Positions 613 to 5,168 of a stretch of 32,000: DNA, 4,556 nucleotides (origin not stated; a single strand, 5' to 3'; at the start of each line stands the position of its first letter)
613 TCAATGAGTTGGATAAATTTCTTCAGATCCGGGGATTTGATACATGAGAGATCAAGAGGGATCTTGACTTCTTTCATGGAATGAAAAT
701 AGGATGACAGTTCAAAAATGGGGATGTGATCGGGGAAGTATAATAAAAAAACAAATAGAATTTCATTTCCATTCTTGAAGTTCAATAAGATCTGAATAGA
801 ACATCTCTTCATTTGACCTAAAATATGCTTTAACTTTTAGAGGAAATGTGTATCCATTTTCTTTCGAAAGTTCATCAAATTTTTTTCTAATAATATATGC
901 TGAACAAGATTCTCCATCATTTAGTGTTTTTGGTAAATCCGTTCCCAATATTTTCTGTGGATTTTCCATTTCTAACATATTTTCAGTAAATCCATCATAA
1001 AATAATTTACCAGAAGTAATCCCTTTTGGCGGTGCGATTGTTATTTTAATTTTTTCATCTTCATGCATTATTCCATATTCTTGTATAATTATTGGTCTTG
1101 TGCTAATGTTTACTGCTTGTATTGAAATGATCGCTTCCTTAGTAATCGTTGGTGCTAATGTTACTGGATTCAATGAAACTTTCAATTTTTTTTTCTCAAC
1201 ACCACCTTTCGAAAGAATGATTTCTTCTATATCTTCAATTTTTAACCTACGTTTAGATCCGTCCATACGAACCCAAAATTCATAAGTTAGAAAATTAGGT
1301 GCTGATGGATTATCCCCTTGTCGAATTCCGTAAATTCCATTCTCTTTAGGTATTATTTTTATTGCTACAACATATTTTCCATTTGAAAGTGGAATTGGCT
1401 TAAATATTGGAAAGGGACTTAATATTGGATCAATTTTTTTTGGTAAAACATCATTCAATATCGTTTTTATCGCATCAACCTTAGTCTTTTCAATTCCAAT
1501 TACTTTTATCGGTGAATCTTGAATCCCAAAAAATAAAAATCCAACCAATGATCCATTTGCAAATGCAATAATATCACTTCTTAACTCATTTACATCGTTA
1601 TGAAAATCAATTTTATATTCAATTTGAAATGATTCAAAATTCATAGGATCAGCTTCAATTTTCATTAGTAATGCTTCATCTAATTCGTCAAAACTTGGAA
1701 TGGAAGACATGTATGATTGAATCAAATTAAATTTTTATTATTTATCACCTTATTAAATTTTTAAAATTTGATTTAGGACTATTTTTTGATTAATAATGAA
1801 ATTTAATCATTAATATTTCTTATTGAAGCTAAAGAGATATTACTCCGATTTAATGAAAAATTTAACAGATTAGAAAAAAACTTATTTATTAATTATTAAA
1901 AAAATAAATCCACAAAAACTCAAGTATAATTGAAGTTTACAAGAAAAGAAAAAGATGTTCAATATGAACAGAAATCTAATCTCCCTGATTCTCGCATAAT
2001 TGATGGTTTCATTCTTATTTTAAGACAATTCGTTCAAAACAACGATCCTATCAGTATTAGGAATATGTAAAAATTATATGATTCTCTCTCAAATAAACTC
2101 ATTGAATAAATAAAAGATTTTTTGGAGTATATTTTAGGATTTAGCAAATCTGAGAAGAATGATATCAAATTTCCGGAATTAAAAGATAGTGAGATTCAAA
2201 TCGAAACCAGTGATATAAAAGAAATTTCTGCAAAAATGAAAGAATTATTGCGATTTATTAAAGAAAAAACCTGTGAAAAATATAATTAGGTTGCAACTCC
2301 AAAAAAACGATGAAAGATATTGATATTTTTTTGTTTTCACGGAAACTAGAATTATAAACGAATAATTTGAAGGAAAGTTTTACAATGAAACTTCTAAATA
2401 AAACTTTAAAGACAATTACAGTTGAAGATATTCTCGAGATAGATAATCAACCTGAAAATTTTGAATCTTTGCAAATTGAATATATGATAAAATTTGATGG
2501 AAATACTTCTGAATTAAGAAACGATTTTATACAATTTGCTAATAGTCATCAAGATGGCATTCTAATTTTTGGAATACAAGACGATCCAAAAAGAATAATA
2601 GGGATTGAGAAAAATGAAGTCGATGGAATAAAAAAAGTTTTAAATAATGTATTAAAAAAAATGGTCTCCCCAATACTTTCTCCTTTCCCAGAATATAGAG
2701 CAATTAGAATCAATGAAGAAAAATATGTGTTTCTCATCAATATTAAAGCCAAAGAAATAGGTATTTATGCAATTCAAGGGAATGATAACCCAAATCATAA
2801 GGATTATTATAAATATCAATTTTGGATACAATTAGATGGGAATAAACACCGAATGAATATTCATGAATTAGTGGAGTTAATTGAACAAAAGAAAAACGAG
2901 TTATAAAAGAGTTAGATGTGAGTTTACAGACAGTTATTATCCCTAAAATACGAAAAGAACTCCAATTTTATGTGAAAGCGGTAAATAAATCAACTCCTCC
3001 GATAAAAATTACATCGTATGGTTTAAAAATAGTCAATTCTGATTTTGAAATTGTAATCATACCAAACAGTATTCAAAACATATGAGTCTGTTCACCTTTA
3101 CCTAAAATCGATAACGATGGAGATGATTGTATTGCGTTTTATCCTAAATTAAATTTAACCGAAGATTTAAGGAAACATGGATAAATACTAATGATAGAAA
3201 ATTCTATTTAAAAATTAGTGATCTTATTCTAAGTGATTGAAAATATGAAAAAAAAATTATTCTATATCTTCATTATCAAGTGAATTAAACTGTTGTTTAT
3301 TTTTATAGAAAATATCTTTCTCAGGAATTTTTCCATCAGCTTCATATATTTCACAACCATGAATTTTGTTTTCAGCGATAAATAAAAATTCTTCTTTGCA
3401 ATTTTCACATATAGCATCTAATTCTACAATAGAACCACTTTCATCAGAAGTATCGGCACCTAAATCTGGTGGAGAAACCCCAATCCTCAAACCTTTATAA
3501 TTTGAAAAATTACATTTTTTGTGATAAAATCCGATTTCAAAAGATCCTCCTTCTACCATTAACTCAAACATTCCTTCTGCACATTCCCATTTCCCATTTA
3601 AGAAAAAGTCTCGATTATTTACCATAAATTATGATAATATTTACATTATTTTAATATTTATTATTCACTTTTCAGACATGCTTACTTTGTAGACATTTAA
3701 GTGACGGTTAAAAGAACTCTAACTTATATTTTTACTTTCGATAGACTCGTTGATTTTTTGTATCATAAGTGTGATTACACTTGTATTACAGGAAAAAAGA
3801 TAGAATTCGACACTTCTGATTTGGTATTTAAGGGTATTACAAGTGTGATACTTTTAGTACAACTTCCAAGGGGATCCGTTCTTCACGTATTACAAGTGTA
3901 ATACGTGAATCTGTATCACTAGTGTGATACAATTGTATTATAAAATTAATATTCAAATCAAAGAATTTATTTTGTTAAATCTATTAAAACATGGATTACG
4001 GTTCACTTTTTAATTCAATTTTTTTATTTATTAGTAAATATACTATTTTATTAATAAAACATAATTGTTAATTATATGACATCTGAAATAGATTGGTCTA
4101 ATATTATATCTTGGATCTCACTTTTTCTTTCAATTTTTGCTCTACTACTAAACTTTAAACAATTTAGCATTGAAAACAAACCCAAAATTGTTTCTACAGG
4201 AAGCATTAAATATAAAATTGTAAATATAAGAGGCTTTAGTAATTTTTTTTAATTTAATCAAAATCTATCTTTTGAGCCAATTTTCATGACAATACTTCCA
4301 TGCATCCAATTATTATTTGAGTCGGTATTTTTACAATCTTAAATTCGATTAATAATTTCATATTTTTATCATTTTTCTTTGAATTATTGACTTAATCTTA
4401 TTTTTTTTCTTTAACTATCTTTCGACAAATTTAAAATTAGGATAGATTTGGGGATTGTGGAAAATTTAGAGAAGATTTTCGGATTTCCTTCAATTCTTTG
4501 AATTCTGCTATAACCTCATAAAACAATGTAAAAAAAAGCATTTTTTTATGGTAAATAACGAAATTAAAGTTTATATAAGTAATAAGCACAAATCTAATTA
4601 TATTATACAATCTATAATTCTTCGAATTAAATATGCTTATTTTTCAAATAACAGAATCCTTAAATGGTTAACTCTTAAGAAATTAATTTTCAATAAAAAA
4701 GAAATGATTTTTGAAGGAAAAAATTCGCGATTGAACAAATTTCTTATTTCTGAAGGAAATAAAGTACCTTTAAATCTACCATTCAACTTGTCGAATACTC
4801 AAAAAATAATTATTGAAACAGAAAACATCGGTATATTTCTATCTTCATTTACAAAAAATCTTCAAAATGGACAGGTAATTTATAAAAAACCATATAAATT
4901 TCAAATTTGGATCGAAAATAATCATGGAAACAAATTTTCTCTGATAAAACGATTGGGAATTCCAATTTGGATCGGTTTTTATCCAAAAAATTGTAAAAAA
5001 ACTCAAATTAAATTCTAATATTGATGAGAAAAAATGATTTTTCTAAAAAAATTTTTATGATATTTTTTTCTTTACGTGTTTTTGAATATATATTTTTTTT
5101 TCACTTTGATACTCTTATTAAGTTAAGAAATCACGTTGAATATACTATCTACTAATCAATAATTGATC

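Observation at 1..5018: One beta-rich domain occurs four times in 5 kb: twice on a Schlafen nuclease, twice on a membrane anchor (candidate new defence module)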

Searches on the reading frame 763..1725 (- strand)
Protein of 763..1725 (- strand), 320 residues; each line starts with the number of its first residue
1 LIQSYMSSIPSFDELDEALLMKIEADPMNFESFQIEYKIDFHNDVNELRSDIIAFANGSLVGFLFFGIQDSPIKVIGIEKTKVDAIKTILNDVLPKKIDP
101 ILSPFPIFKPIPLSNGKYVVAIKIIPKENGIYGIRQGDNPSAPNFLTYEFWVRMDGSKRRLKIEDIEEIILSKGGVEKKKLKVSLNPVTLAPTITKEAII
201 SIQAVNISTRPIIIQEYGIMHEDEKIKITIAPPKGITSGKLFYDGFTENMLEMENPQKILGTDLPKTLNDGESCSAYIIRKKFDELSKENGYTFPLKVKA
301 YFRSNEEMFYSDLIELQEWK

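Call 3: search_protein_families(library=pfam, proteins=[window:763-1725:-], max_evalue=1)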
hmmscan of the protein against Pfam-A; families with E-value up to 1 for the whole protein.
window:763-1725:- (320 aa): 1 family
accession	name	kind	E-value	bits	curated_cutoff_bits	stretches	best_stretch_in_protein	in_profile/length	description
PF04326.19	SLFN_AlbA_2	-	1.6e-13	51.7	25.3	1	31-161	1-117/118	Schlafen, AlbA_2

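Call 8: find_homologous_proteins(query=window:763-1725:-, region=170-320, max_evalue=0.01)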
Query window:763-1725:-, residues 170-320 (151 aa): 1 proteins with E <= 0.01 among 104 candidates. Only proteins of 176 to 560 residues were searched: fused or split forms outside these lengths cannot appear, so this answer is no evidence that the protein stands alone or is whole; lengths 'longer' or 'shorter' looks for them.
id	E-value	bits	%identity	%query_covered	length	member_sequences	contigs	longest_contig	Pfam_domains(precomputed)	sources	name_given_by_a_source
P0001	2.1e-92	324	100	100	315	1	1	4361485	PF04326.20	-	-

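Call 58: search_protein_families(library=padloc, proteins=[P0001], max_evalue=0.01)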
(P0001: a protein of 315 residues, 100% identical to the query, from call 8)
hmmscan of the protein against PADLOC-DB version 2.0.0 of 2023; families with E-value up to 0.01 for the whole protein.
P0001 (315 aa): 1 family
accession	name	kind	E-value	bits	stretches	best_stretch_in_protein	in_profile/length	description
PDLC05032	PDC-S50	-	2.1e-07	28.4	1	31-91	23-85/387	-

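Call 90: search_dna_similar(query=P0001, collection=plasmids, mode=protein, max_evalue=0.001, max_rows=30)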
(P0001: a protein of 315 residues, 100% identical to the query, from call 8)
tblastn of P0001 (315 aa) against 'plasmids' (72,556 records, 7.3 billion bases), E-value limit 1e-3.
Records with a match: 4; places in all: 4; records where one place covers at least 80% of the query: 0.
Best place of each record, by identity: <60% 4.
By first word of the organism name: Bacillus 3; Paenibacillus 1.
By predicted mobility (MOB-suite, as given by PLSDB): non-mobilizable 4.
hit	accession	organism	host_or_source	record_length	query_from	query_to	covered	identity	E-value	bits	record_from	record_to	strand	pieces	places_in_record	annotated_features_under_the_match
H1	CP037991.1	Bacillus mycoides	soil core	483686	25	212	60%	25.8%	5e-4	49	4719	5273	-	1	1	ATP-binding protein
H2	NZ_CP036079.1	Bacillus mycoides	cell culture,soil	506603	25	212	60%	25.8%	5e-4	49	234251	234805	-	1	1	ATP-binding protein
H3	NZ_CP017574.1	Bacillus thuringiensis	whole organism,soil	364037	42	174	42%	32.1%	4e-6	56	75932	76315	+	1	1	ATP-binding protein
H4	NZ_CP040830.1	Paenibacillus polymyxa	Potato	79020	26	165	44%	29.0%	5e-4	49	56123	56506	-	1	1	ATP-binding protein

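Call 91: get_annotated_region(hit=H1, flank=6000)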
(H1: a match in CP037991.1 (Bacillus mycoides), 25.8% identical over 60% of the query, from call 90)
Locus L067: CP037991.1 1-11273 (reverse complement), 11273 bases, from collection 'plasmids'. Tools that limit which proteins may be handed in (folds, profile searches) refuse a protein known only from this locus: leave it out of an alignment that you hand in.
description: Bacillus mycoides strain TH26 plasmid unnamed1, complete sequence
organism: Bacillus mycoides (NCBI taxid 1405)
taxonomy: Bacteria; Bacillota; Bacilli; Bacillales; Bacillaceae; Bacillus; Bacillus mycoides
host: -; source: soil core; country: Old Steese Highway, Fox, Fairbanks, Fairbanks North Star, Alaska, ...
typing (MOB-suite, as given by PLSDB): non-mobilizable; replicon rep_cluster_125
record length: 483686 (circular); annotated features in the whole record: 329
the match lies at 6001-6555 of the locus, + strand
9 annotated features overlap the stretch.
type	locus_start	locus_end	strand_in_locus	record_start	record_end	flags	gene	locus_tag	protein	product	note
CDS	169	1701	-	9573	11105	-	-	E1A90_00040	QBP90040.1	DUF3887 domain-containing protein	-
CDS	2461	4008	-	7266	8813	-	-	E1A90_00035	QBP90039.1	hypothetical protein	-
CDS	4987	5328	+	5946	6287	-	-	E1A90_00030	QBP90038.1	multidrug efflux SMR transporter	-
CDS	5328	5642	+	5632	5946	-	-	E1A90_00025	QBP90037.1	multidrug efflux SMR transporter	-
CDS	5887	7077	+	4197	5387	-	-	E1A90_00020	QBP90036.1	ATP-binding protein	-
CDS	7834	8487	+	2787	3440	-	-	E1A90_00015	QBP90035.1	hypothetical protein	-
CDS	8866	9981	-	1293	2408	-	alr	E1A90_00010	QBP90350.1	alanine racemase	-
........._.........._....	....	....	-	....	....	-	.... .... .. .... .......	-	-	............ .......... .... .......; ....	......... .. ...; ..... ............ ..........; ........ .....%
CDS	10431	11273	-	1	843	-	-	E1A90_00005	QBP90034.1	integrase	-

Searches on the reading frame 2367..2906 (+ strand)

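Call 3: search_protein_families(library=pfam, proteins=[window:2367-2906:+], max_evalue=1)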
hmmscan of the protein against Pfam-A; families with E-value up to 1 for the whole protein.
window:2367-2906:+ (179 aa): 1 family
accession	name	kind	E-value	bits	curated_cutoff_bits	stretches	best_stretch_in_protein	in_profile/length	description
PF04326.19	SLFN_AlbA_2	-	2.9e-12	47.6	25.3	1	33-163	1-117/118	Schlafen, AlbA_2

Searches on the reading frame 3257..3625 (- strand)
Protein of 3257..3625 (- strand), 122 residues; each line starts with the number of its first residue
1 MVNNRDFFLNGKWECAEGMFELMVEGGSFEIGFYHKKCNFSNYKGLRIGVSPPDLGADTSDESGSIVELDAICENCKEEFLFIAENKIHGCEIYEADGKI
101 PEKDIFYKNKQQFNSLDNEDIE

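Call 3: search_protein_families(library=pfam, proteins=[window:3257-3625:-], max_evalue=1)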
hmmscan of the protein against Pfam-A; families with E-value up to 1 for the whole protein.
window:3257-3625:- (122 aa): 1 family
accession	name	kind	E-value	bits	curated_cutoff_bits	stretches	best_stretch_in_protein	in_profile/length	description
PF13451.12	zf_Tbcl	-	0.071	13.5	24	1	72-85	6-19/48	Probable treble clef domain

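Call 58: search_protein_families(library=padloc, proteins=[window:3257-3625:-], max_evalue=0.01)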
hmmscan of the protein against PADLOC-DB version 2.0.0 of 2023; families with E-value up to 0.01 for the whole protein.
window:3257-3625:- (122 aa): 0 families

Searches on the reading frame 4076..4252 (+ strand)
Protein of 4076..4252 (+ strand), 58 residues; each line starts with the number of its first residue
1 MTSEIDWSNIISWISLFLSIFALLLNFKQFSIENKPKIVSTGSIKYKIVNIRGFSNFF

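Call 3: search_protein_families(library=pfam, proteins=[window:4076-4252:+], max_evalue=1)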
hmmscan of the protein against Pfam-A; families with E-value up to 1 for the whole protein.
window:4076-4252:+ (58 aa): 1 family
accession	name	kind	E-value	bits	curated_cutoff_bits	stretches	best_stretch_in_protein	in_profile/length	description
PF15872.10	SRTM1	-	0.065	13.8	27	1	5-44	33-72/103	Serine-rich and transmembrane domain-containing protein 1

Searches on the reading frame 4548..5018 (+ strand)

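Call 3: search_protein_families(library=pfam, proteins=[window:4548-5018:+], max_evalue=1)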
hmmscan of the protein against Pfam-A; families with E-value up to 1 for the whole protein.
window:4548-5018:+ (156 aa): 1 family
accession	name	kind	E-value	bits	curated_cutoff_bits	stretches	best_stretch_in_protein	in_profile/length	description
PF14540.12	NTF-like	-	0.093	13.3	27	1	6-65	54-113/118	Nucleotidyltransferase-like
